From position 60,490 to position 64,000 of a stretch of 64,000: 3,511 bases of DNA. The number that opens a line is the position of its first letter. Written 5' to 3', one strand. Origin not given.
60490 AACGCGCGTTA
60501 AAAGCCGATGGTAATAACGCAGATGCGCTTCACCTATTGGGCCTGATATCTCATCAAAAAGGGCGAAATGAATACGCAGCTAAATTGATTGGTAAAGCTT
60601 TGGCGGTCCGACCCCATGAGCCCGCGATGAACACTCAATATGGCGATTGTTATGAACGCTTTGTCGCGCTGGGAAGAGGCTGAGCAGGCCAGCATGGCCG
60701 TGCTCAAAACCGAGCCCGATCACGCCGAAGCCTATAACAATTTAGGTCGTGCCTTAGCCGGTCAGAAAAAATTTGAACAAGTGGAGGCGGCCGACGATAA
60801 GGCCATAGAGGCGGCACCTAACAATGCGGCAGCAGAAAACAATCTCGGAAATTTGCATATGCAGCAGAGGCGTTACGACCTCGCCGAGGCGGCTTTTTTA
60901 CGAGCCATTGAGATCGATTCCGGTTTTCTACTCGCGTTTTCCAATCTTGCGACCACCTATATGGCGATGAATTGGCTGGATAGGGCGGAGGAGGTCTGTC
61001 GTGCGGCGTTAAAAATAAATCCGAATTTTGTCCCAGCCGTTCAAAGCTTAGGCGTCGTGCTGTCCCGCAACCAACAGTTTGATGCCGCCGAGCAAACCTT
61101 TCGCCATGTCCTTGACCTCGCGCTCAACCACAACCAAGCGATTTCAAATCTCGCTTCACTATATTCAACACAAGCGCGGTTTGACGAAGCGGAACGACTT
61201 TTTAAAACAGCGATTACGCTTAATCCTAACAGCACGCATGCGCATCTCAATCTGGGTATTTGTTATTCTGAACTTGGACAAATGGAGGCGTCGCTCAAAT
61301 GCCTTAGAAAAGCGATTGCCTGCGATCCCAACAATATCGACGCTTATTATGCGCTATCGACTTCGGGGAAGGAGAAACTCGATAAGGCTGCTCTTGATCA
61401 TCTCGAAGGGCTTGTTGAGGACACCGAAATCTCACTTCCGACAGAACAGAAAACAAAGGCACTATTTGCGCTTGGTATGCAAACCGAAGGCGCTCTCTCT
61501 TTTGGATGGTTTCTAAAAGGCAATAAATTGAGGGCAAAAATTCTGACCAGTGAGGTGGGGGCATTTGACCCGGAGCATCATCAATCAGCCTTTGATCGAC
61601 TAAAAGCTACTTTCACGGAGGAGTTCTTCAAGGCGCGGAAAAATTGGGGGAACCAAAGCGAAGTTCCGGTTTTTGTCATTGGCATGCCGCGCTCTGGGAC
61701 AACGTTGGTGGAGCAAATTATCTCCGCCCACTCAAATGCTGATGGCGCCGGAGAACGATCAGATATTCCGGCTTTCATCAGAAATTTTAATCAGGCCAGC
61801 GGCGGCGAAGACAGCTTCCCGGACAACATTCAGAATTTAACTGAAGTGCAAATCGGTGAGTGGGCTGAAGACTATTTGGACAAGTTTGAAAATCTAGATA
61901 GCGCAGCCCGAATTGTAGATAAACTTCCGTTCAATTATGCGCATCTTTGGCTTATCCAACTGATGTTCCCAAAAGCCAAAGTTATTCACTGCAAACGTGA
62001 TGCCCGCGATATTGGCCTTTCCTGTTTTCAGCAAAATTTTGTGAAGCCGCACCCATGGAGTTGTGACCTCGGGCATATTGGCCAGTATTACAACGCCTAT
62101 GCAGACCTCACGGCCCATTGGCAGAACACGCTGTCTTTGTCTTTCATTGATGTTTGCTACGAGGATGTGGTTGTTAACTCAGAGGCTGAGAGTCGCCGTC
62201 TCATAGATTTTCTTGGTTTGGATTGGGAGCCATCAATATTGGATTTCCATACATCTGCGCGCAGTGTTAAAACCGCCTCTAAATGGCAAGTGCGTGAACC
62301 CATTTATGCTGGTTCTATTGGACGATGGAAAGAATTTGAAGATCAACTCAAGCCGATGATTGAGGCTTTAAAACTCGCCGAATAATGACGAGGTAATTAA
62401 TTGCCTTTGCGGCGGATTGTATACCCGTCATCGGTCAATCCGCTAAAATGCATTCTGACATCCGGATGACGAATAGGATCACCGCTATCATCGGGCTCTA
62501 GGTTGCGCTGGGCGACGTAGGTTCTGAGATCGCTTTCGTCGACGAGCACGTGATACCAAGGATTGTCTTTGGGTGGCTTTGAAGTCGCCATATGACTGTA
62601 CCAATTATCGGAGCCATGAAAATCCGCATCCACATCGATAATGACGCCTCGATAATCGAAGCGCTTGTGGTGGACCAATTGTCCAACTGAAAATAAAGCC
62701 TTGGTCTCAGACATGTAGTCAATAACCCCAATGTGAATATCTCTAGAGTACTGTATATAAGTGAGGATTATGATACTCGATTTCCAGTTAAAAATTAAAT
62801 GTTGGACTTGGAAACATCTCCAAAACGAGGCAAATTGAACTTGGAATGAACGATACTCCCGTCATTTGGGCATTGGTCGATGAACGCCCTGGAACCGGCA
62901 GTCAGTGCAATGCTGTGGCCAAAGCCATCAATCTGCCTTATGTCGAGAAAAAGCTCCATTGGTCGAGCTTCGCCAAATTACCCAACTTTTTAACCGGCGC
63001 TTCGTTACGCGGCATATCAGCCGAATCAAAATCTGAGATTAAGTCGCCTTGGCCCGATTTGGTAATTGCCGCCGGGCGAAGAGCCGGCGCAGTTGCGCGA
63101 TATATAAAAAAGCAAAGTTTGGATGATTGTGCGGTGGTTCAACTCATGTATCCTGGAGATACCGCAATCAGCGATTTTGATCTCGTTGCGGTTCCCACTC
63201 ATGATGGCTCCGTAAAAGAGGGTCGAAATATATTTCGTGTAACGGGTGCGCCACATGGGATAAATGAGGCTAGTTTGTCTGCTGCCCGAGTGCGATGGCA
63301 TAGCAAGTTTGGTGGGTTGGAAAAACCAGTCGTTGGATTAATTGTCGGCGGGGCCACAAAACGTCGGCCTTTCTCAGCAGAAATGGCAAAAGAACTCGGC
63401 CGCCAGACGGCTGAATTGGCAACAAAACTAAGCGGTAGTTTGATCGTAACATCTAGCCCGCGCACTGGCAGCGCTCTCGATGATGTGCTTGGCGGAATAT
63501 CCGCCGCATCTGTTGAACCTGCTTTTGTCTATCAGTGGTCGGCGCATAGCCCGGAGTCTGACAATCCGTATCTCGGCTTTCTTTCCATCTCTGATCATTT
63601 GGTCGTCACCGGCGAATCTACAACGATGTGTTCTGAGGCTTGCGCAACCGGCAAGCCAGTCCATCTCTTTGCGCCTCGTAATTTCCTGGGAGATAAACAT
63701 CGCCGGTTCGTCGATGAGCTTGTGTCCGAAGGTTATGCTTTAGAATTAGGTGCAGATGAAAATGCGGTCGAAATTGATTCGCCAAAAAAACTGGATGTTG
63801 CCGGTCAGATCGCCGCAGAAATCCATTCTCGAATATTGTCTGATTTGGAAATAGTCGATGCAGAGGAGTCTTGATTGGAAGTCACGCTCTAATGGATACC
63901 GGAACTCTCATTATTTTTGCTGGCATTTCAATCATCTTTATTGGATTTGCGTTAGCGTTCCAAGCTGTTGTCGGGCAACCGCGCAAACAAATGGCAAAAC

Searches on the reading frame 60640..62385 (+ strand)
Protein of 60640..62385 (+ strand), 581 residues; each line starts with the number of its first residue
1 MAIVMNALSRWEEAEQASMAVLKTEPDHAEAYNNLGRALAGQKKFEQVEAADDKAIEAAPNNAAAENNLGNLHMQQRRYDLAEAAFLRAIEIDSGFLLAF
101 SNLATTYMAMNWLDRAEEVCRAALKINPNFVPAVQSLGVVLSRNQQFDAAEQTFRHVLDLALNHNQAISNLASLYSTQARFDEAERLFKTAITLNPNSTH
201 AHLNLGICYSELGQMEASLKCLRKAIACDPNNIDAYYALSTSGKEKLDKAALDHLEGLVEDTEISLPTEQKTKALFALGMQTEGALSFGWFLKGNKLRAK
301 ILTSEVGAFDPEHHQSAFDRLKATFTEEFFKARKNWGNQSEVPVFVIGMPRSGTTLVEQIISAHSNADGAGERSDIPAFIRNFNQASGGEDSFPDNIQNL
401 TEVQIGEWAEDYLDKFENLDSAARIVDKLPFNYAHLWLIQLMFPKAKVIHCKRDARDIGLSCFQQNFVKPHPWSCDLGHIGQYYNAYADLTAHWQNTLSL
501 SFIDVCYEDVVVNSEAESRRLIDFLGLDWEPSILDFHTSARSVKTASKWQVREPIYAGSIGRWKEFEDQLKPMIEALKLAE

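Call 40: search_protein_families(library=pfam, proteins=[window:60640-62385:+], max_evalue=1)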
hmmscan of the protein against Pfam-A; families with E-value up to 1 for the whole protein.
window:60640-62385:+ (581 aa): 29 families (the best 25 are shown)
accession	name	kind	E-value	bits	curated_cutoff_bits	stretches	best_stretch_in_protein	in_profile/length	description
PF13469.12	Sulfotransfer_3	-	1.2e-38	134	27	1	343-531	1-216/216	Sulfotransferase family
PF00515.34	TPR_1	-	1.8e-36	122.9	27.8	5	201-232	3-34/34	Tetratricopeptide repeat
PF13181.12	TPR_8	-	1.5e-32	109.4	25.7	6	200-232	2-34/34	Tetratricopeptide repeat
PF13431.12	TPR_17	-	2.4e-31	105.8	24.4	6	187-217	1-31/34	Tetratricopeptide repeat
PF07719.23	TPR_2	-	5.5e-31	104.5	27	5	201-232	3-34/34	Tetratricopeptide repeat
PF14559.12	TPR_19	-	7.1e-25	87.6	25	6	179-239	5-64/68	Tetratricopeptide repeat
PF13432.12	TPR_16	-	2.3e-23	82.7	32.7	3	171-232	3-64/65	Tetratricopeptide repeat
PF13414.12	TPR_11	-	3.4e-21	75.1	26.8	5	210-239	5-34/42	TPR repeat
PF13424.12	TPR_12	-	6.8e-20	71.5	30.1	4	169-228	7-74/77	Tetratricopeptide repeat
PF13176.12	TPR_7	-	1.3e-19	68.9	27.9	4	167-196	1-32/36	Tetratricopeptide repeat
PF13428.12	TPR_14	-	1.6e-17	62.7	23.5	3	171-206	7-42/44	Tetratricopeptide repeat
PF13374.12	TPR_10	-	3.5e-17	62.2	27.5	4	167-193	4-30/42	Tetratricopeptide repeat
PF00685.33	Sulfotransfer_1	-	7.2e-14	52.2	22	1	344-541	4-195/255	Sulfotransferase domain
PF13371.12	TPR_9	-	7.4e-12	45.6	35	2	173-236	3-66/73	Tetratricopeptide repeat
PF23914.1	TPR_CcmH_CycH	-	3.7e-10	40.3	42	2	69-161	56-151/158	Cytochrome c-type biogenesis protein H TPR domain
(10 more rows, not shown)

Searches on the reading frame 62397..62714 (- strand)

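Call 40: search_protein_families(library=pfam, proteins=[window:62397-62714:-], max_evalue=1)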
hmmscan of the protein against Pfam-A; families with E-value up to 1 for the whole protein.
window:62397-62714:- (105 aa): 1 family
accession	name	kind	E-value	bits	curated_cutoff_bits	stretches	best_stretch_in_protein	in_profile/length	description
PF08755.16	YccV-like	-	1.9e-27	95.9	22.8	1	7-94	2-98/101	Hemimethylated DNA-binding protein YccV like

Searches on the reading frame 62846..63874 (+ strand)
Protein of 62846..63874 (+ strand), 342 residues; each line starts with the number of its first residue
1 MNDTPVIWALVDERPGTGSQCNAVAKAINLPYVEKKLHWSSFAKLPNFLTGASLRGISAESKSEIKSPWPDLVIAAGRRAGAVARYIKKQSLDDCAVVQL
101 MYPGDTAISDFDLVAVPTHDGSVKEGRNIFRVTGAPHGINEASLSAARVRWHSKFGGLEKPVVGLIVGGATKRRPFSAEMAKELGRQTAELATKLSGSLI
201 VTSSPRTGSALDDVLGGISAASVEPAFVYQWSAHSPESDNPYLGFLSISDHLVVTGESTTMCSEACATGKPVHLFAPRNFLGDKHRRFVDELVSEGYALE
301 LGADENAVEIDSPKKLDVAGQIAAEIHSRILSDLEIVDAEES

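Call 40: search_protein_families(library=pfam, proteins=[window:62846-63874:+], max_evalue=1)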
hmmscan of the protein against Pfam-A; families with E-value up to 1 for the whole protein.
window:62846-63874:+ (342 aa): 1 family
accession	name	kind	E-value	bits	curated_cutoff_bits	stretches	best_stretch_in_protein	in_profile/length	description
PF06258.17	Mito_fiss_Elm1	-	1.3e-70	238.3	27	1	15-329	1-303/304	Mitochondrial fission ELM1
